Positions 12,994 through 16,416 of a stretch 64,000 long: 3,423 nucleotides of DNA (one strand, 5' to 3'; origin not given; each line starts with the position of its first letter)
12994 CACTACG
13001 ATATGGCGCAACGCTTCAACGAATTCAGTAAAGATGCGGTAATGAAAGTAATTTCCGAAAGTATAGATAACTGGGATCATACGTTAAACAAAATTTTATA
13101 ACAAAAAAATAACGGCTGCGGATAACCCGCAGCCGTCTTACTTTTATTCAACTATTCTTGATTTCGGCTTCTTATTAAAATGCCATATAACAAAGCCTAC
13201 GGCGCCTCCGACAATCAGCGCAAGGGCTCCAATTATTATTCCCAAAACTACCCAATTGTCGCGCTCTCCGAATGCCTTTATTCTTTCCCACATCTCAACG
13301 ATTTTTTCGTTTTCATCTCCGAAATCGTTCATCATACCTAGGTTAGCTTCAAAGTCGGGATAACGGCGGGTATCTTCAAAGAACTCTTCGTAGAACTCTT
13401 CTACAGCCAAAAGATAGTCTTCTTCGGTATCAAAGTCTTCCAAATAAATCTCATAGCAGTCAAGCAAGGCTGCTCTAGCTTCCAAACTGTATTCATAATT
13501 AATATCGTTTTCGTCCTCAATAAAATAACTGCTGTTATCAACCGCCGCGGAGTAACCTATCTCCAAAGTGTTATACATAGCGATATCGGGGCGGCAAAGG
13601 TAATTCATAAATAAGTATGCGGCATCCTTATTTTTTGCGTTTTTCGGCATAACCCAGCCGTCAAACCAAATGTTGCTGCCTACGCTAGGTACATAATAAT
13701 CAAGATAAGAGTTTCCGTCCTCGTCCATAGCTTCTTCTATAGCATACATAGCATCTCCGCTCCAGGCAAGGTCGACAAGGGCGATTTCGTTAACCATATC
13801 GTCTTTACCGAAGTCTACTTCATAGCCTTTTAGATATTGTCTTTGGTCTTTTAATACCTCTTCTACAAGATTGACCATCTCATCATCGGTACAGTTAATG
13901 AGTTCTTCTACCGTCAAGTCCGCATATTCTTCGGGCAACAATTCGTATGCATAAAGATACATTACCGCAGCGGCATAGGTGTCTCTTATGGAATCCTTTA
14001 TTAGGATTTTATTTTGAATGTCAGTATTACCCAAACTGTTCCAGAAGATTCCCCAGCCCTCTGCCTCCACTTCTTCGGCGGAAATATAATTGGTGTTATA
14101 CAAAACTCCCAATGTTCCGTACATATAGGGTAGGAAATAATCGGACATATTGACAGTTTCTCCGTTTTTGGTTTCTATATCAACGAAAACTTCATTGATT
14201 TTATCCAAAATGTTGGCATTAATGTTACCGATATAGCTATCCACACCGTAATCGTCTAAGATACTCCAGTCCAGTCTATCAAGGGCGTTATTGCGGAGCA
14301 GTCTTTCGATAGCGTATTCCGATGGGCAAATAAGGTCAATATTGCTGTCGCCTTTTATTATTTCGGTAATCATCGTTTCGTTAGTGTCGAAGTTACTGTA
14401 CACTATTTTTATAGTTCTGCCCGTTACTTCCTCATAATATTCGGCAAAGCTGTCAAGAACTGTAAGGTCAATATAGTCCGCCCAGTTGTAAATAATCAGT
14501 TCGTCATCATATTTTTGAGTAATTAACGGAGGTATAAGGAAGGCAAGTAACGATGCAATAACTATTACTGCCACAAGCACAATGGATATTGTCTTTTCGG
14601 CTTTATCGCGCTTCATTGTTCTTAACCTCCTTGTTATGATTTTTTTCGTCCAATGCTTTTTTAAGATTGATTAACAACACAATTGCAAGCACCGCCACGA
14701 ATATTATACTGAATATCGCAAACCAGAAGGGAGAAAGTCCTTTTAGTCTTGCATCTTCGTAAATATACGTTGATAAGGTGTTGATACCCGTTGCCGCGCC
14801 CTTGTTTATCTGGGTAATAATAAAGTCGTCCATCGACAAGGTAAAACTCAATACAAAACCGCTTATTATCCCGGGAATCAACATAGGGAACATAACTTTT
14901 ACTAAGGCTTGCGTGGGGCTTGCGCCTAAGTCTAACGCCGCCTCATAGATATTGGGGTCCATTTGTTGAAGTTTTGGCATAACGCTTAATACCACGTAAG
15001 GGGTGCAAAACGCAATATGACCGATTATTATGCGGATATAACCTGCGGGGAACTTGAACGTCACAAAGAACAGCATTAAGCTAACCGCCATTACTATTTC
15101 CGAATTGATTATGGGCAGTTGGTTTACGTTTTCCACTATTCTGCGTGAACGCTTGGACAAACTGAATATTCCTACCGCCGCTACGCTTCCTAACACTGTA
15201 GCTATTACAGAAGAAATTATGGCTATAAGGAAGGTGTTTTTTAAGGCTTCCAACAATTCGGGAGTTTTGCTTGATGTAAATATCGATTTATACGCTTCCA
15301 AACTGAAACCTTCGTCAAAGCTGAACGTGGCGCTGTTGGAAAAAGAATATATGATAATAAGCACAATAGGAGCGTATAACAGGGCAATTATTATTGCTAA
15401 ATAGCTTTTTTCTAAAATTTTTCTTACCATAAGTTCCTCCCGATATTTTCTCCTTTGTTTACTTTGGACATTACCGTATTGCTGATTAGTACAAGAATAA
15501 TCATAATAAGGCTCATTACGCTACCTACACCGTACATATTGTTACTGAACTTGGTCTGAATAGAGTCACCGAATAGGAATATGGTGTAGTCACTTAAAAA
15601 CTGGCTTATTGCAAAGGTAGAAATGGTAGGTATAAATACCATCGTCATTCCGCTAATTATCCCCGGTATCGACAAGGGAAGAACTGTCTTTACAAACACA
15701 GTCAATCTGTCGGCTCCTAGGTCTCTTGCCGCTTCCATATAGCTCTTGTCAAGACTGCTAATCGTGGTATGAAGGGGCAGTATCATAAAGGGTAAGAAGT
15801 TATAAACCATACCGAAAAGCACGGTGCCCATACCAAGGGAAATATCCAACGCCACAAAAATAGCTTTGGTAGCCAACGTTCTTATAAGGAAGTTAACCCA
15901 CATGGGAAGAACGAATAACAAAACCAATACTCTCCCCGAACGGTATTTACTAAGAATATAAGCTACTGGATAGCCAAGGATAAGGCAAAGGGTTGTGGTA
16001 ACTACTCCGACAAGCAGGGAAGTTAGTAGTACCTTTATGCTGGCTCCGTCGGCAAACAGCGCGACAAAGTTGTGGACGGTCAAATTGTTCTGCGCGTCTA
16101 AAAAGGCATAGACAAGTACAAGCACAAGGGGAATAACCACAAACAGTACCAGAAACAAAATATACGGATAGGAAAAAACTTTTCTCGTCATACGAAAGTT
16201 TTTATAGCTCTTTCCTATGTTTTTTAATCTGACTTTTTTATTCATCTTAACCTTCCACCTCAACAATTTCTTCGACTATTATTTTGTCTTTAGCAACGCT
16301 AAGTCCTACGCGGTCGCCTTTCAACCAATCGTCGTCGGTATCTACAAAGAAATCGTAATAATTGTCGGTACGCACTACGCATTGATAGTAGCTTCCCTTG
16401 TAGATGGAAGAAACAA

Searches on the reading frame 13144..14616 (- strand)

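Call 55: search_protein_families(library=pfam, proteins=[window:13144-14616:-], max_evalue=0.00001)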
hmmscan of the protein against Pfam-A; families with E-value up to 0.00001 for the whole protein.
window:13144-14616:- (490 aa): 2 families
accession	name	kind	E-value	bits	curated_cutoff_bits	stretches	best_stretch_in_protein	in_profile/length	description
PF13416.11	SBP_bac_8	-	1.8e-14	54.7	27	1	58-360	3-263/279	Bacterial extracellular solute-binding protein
PF01547.30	SBP_bac_1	-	1.2e-08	35.7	26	1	57-344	14-304/307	Bacterial extracellular solute-binding protein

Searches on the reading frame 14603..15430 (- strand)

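Call 55: search_protein_families(library=pfam, proteins=[window:14603-15430:-], max_evalue=0.00001)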
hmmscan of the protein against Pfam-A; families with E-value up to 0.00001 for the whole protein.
window:14603-15430:- (275 aa): 1 family
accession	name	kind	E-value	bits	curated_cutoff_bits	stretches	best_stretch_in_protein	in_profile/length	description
PF00528.27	BPD_transp_1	-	2.7e-14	53.7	26.4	1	78-252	2-174/184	Binding-protein-dependent transport system inner membrane component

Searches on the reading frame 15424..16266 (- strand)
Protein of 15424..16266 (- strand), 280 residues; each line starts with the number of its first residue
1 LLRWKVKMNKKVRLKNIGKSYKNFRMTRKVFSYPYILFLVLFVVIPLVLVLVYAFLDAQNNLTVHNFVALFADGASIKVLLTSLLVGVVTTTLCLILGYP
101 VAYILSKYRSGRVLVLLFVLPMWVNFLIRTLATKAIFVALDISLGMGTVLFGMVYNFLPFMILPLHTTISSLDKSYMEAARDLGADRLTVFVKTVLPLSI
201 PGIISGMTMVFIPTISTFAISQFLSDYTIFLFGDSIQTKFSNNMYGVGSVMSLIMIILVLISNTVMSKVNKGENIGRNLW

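Call 55: search_protein_families(library=pfam, proteins=[window:15424-16266:-], max_evalue=0.00001)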
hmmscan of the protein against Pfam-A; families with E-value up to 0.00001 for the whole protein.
window:15424-16266:- (280 aa): 1 family
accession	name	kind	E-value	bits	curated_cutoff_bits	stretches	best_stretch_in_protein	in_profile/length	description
PF00528.27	BPD_transp_1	-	1e-14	55.2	26.4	1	101-266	8-175/184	Binding-protein-dependent transport system inner membrane component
